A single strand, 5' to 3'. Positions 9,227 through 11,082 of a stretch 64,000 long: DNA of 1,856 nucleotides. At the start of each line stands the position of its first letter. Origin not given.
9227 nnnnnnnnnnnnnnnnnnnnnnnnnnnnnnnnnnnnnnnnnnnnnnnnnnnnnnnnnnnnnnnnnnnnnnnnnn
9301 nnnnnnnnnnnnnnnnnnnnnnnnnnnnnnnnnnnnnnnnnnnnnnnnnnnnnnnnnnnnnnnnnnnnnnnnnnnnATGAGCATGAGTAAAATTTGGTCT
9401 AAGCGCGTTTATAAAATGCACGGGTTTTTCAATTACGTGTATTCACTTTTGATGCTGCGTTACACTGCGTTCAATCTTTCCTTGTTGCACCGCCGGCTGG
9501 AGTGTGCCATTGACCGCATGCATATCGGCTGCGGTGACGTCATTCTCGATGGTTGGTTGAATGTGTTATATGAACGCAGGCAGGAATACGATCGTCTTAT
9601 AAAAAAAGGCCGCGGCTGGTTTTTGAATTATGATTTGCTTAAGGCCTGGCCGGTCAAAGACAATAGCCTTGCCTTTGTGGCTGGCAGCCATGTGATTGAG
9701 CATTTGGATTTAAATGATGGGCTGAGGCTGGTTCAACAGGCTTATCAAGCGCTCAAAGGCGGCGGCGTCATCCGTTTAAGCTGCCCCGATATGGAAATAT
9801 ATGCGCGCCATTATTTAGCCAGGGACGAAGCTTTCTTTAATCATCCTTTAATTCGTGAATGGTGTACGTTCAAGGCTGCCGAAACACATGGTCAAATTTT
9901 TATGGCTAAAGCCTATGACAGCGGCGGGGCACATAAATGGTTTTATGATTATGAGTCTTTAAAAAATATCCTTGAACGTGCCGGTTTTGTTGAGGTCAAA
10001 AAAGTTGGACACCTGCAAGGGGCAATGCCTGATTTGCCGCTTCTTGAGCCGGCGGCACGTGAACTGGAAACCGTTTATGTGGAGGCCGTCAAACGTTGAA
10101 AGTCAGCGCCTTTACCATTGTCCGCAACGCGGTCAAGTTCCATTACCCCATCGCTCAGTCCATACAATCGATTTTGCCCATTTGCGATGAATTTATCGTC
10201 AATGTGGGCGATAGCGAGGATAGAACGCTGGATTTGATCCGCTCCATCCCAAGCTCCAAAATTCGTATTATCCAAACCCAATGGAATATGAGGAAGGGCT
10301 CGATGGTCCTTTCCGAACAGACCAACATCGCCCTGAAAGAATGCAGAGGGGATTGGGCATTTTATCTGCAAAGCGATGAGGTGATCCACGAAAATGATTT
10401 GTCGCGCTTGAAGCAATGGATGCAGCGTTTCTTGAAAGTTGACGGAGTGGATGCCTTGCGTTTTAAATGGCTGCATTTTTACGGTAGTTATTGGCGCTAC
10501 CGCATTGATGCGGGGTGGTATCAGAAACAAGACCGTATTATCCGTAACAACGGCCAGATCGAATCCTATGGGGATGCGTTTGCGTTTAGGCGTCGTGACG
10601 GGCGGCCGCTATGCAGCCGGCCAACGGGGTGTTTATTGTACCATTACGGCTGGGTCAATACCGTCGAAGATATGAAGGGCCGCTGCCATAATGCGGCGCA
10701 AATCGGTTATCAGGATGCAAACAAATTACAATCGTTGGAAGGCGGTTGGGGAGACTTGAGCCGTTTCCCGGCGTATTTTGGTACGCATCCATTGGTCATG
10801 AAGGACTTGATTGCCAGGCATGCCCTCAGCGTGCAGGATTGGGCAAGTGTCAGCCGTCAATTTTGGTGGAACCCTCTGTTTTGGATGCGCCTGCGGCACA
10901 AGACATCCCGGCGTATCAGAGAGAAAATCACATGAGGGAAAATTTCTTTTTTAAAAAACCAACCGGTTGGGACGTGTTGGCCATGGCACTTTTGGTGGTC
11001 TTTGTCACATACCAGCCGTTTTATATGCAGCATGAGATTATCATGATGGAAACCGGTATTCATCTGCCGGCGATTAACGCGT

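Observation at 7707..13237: Tandem duplicated module: a large GT-C-like polytopic membrane protein followed by a SAM methyltransferase, twice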

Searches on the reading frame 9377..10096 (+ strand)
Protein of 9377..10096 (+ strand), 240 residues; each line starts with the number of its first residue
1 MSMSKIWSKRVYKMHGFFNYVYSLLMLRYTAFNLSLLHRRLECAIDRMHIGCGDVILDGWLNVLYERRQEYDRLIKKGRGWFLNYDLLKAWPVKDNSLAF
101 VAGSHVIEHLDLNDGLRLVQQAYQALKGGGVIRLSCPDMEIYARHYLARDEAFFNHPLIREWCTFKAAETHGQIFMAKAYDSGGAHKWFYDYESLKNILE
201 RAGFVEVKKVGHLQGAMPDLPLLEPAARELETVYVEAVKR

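Call 6: search_protein_families(library=pfam, proteins=[window:9377-10096:+], max_evalue=0.1)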
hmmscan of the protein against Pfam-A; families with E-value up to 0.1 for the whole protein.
window:9377-10096:+ (240 aa): 3 families
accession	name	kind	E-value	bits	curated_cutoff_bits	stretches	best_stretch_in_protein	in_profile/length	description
PF13489.12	Methyltransf_23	-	1.6e-06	28.4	27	1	90-205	74-160/164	Methyltransferase domain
PF08241.18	Methyltransf_11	-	0.0038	18.3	21.2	1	83-132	47-93/95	Methyltransferase domain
PF13649.12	Methyltransf_25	-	0.099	13.8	27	0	82-130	50-97/97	Methyltransferase domain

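Call 9: search_protein_families(library=ncbifam, proteins=[window:9377-10096:+], max_evalue=1)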
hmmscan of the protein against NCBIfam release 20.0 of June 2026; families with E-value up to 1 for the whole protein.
window:9377-10096:+ (240 aa): 0 families

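Call 30: find_homologous_proteins(query=window:9377-10096:+)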
Query window:9377-10096:+ (240 aa): 122 proteins with E <= 0.001 among 531 candidates; the best 120 are listed.
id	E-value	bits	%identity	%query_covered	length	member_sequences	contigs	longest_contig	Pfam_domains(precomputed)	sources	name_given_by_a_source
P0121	2.1e-136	471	86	99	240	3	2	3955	PF13489.13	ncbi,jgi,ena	-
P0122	9.3e-124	430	78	99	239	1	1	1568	-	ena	-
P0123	1.3e-121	423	76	99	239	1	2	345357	-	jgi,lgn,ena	-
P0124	1.4e-121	423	76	99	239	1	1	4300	PF13489.13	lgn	-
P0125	1.3e-108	380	68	99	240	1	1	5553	-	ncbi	-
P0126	3.3e-106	373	68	99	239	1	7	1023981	-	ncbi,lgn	-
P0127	3.6e-106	372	66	99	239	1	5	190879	PF13489.13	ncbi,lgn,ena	-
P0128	7.3e-106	371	69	95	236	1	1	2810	-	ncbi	-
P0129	9.2e-98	345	61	98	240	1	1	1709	-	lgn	-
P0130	2.7e-97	343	61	99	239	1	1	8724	PF08241.19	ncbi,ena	-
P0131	3.4e-97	343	64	96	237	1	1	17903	-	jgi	jgi:predicted SAM-dependent methyltransferase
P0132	4.5e-97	343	61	100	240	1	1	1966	-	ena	-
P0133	1.1e-96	341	62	98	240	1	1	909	-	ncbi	-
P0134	1.9e-96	341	61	95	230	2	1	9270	-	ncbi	-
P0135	3.7e-96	340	61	98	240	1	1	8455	PF13489.13,PF08241.19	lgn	-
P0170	2.4e-86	307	55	98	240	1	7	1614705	PF08241.19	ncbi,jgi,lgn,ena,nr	ncbi:MAG TPA: methyltransferase domain-containing protein [Candidatus Omnitrophota bacterium]|nr:met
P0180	8.4e-85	302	55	100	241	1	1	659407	-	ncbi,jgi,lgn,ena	ncbi:MAG: hypothetical protein WC676_07875 [Candidatus Omnitrophota bacterium]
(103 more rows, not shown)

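Call 43: search_solved_structures(query=A2, max_evalue=1, show_alignments=1)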
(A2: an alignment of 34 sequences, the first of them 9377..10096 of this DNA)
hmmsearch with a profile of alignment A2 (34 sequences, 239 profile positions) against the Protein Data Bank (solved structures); distinct sequences matched with E-value up to 1: 19.
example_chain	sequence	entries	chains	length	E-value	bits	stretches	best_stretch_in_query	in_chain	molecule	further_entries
1vlm_A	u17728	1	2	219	3.2e-08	36.4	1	47-151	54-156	SAM-dependent methyltransferase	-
2p8j_A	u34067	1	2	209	0.00057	22.5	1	79-130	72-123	S-adenosylmethionine-dependent methyltransferase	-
3dli_A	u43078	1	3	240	0.0012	21.5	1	90-137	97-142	methyltransferase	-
2o57_A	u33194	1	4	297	0.0019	20.7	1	63-136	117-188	putative sarcosine dimethylglycine methyltransferase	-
3mgg_A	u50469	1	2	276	0.0079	18.7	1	80-132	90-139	Methyltransferase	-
8k76_A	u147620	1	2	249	0.023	17.2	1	75-131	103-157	S-adenosylmethionine-dependent methyltransferase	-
3ujd_A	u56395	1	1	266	0.057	15.9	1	87-134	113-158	Phosphoethanolamine N-methyltransferase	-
3uj6_A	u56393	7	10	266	0.057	15.9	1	87-134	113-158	Phosphoethanolamine N-methyltransferase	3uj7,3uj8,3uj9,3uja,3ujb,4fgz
4r6w_A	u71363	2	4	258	0.065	15.7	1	87-134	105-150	Phosphoethanolamine N-methyltransferase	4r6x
6uv6_A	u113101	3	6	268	0.1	15.1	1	79-133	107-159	D-glucose O-methyltransferase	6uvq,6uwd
8zc8_A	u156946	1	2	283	0.12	14.9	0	89-133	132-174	MitM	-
21zq_A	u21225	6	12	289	0.12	14.8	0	89-133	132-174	MitM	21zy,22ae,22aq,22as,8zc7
1vl5_A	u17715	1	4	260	0.15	14.6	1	87-158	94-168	unknown conserved protein BH2331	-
4mwz_A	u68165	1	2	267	0.17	14.4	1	91-134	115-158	Phosphoethanolamine N-methyltransferase, putative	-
4iv0_A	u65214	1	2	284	0.18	14.2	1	91-134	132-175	Phosphoethanolamine N-methyltransferase, putative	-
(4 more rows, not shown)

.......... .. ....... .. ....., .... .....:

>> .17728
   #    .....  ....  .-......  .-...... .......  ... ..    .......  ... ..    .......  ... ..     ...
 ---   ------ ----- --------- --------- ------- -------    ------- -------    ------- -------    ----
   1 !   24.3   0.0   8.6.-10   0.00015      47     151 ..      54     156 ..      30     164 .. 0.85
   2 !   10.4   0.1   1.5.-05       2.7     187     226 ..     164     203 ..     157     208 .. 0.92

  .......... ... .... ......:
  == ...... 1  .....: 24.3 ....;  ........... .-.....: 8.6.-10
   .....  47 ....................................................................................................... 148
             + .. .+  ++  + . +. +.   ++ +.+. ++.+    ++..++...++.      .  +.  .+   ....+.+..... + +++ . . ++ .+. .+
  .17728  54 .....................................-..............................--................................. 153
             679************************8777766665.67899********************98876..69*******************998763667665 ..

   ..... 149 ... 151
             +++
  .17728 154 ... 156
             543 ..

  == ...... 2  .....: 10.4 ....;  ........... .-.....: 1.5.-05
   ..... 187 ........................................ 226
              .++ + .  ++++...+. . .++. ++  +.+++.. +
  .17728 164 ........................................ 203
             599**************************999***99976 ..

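Call 52: predict_structure(alignment_id=A2)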
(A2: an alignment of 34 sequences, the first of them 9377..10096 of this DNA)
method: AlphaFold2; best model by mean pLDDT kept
length: 240 residues; sequences in the alignment: 34
mean_pLDDT: 92.7   pTM: 0.89
mean pLDDT of the five models: 92.7, 92.3, 91.0, 90.7, 89.0
residues with pLDDT >= 90: 189; 70-90: 43; 50-70: 8; < 50: 0
segments of 3 or more residues with pLDDT < 50: none
pLDDT, mean of each block of 10 residues (from residue 1): 86 91 89 90 89 85 91 92 94 96 95 96 98 97 98 96 89 91 78 98 98 97 94 98
secondary structure, 60 per line:
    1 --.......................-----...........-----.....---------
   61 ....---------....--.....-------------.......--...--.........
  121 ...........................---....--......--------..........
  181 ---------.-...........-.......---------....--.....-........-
elements in order: H3-25 H31-41 E47-51 E61-64 E74-77 E80-84 E98-104 H112-125 E126-138 H139-147 H151-154 H157-162 H171-180 H192-202 E204-210 H220-223 H226-230 E232-239

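Call 56: fold_search(model_id=the predicted structure, library=pdb)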
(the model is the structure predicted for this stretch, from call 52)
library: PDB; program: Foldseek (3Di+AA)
matches with E <= 10: 1727; with E <= 0.001: 844
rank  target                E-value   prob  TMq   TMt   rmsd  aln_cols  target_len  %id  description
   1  4obw_B                2.6e-08  1.00  0.48  0.50   9.1       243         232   14  crystal structure of yeast Coq5 in the SAM bound form (released 2014-08-06)
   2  4obw_C                3.1e-08  1.00  0.45  0.46  11.8       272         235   14  crystal structure of yeast Coq5 in the SAM bound form (released 2014-08-06)
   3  4obw_A                3.3e-08  1.00  0.47  0.48  12.7       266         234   13  crystal structure of yeast Coq5 in the SAM bound form (released 2014-08-06)
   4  4kri_B                4.0e-08  1.00  0.44  0.27  11.2       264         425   14  Haemonchus contortus Phospholethanolamine N-methyltransferase 2 in complex with phosphomonomethylethanolamine and S-ad (released 2013-09-25)
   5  4ine_A                4.8e-08  1.00  0.42  0.25  11.9       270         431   14  Crystal structure of N-methyl transferase (PMT-2) from Caenorhabditis elegant complexed with S-adenosyl homocysteine a (released 2014-01-15)
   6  4iwn_B                7.0e-08  1.00  0.41  0.43  11.7       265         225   13  Crystal structure of a putative methyltransferase CmoA in complex with a novel SAM derivative (released 2013-05-29)
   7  4ine_B                1.3e-07  1.00  0.42  0.25  11.9       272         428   13  Crystal structure of N-methyl transferase (PMT-2) from Caenorhabditis elegant complexed with S-adenosyl homocysteine a (released 2014-01-15)
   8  1vlm_A                1.4e-07  1.00  0.47  0.53  11.5       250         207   20  Crystal structure of SAM-dependent methyltransferase, possible histamine N-methyltransferase (TM1293) from Thermotoga  (released 2004-08-24)
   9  4kri_A                1.4e-07  1.00  0.43  0.25  11.4       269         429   13  Haemonchus contortus Phospholethanolamine N-methyltransferase 2 in complex with phosphomonomethylethanolamine and S-ad (released 2013-09-25)
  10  4krh_A                1.4e-07  1.00  0.42  0.25  11.5       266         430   13  SeMet Haemonchus contortus Phosphoethanolamine N-methyltransferase 2 in complex with S-adenosyl-L-methionine (released 2013-09-25)
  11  4gek_G                1.5e-07  1.00  0.41  0.43   9.4       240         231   14  Crystal Structure of wild-type CmoA from E.coli (released 2012-10-10)
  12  5f8c_A                1.6e-07  1.00  0.44  0.31   7.8       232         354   14  Rv2258c-unbound (released 2016-06-29)
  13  3dli_A                1.7e-07  1.00  0.45  0.48  12.8       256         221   18  Crystal structure of a SAM dependent methyltransferase from Archaeoglobus fulgidus (released 2008-07-15)
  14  4mwz_A                1.7e-07  1.00  0.47  0.44  11.6       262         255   11  Crystal structure of N-methyl transferase from Plasmodium vivax complexed with S-adenosyl methionine, phosphate and am (released 2014-10-01)
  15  5f8e_C                1.9e-07  1.00  0.45  0.32   7.8       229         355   15  Rv2258c-SAH (released 2016-06-29)
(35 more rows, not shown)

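Call 64: find_encoding_contigs(protein=P0170, flank=5000, max_places=1)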
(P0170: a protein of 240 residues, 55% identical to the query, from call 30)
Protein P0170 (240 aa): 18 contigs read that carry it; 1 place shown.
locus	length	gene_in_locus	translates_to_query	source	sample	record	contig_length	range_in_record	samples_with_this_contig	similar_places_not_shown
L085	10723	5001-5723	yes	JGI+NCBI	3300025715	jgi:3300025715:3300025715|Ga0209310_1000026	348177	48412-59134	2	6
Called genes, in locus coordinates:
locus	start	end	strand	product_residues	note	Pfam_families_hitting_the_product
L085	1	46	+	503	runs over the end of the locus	PF02310:B12-binding, PF04055:Radical_SAM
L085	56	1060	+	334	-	PF00288:GHMP_kinases_N, PF08544:GHMP_kinases_C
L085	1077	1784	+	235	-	PF00483:NTP_transferase, PF12804:NTP_transf_3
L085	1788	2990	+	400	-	PF00155:Aminotran_1_2, PF01041:DegT_DnrJ_EryC1, PF01212:Beta_elim_lyase, PF01053:Cys_Met_Meta_PP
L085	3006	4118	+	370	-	PF13439:Glyco_transf_4, PF20706:GT4-conflict, PF00534:Glycos_transf_1, PF13692:Glyco_trans_1_4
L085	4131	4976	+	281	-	PF00535:Glycos_transf_2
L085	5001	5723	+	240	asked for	PF08241:Methyltransf_11 (weak)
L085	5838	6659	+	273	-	PF01596:Methyltransf_3 (faint), PF13578:Methyltransf_24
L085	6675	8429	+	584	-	-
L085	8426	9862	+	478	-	PF02310:B12-binding, PF04055:Radical_SAM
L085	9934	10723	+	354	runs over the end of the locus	PF01075:Glyco_transf_9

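Call 65: find_encoding_contigs(protein=P0180, flank=5000, max_places=1)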
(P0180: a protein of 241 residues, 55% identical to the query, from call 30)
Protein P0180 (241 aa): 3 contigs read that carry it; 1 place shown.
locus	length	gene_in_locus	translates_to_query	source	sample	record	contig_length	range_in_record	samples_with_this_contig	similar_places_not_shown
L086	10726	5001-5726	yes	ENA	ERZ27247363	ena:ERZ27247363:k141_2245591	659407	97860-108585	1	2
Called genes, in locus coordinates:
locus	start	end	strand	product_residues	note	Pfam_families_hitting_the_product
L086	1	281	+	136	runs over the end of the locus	-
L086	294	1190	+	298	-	PF00990:GGDEF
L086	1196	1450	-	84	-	-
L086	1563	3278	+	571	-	-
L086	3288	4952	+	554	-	-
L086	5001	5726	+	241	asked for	-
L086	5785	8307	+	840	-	PF03065:Glyco_hydro_57, PF12055:DUF3536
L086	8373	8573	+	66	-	PF00313:CSD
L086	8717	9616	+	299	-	PF06325:PrmA, PF05175:MTS (weak), PF13847:Methyltransf_31 (weak)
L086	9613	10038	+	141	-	PF00472:RF-1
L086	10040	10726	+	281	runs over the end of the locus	PF04794:YdjC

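Call 66: find_encoding_contigs(protein=P0126, flank=5000, max_places=1)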
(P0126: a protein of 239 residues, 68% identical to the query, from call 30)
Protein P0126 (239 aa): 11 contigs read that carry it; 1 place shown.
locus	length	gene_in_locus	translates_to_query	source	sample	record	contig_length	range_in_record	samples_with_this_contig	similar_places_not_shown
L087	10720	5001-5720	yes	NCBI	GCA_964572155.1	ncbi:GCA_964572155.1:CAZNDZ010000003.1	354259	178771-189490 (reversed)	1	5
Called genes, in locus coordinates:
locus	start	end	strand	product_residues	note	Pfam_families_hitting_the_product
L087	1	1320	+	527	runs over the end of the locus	-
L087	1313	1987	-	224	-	PF00657:Lipase_GDSL, PF13472:Lipase_GDSL_2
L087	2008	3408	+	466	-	PF03062:MBOAT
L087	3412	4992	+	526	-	PF25182:NonGDSL (weak), PF00657:Lipase_GDSL (weak), PF13472:Lipase_GDSL_2 (weak), PF23220:HAT_Syf1_M (faint), PF13432:TPR_16 (faint), PF14559:TPR_19 (faint), PF13414:TPR_11 (faint), PF13424:TPR_12 (faint), +8 more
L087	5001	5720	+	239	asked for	-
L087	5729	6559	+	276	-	PF00535:Glycos_transf_2 (weak)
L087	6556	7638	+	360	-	PF01075:Glyco_transf_9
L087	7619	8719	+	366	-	PF01041:DegT_DnrJ_EryC1, PF01053:Cys_Met_Meta_PP, PF01212:Beta_elim_lyase, PF00266:Aminotran_5 (weak)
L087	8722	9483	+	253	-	PF00535:Glycos_transf_2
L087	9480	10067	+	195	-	PF08645:PNK3P (weak), PF13419:HAD_2 (faint), PF13242:Hydrolase_like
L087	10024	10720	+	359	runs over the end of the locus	PF06925:MGDG_synth, PF04101:Glyco_tran_28_C (weak)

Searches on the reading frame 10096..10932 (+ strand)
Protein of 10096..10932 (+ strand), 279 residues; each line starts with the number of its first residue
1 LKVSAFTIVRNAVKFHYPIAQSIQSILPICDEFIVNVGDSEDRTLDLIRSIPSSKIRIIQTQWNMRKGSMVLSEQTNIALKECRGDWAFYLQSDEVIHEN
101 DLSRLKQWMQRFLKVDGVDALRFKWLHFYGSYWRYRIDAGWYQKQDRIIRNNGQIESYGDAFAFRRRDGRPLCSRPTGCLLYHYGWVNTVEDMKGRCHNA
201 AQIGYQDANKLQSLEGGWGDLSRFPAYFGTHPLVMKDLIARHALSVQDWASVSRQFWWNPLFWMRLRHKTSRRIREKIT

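Call 6: search_protein_families(library=pfam, proteins=[window:10096-10932:+], max_evalue=0.1)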
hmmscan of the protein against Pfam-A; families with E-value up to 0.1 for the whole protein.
window:10096-10932:+ (279 aa): 4 families
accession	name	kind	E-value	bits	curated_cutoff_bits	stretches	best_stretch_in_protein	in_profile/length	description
PF00535.33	Glycos_transf_2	-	9.5e-08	32.6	23.3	1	19-162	13-158/168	Glycosyl transferase family 2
PF13704.12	Glyco_tranf_2_4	-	0.0011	19.9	27.5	1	27-105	15-94/98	Glycosyl transferase family 2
PF13641.12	Glyco_tranf_2_3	-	0.0032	17.9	27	1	31-145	31-147/230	Glycosyltransferase like family 2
PF19236.4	ADAMTS_CR_3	-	0.094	13.2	21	0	165-190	11-36/115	ADAMTS cysteine-rich domain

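Call 9: search_protein_families(library=ncbifam, proteins=[window:10096-10932:+], max_evalue=1)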
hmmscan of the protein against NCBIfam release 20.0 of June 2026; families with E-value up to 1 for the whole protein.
window:10096-10932:+ (279 aa): 2 families
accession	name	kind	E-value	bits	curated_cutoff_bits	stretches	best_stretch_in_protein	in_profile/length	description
TIGR04283.1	glyco_like_mftF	equivalog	0.00048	19.8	182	1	21-137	19-120/221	TIGR04283 family arsenosugar biosynthesis glycosyltransferase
NF047683.1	TeichurnBiosyTuaG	equivalog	0.0032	17.1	400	1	7-111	12-113/252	teichuronic acid biosynthesis protein TuaG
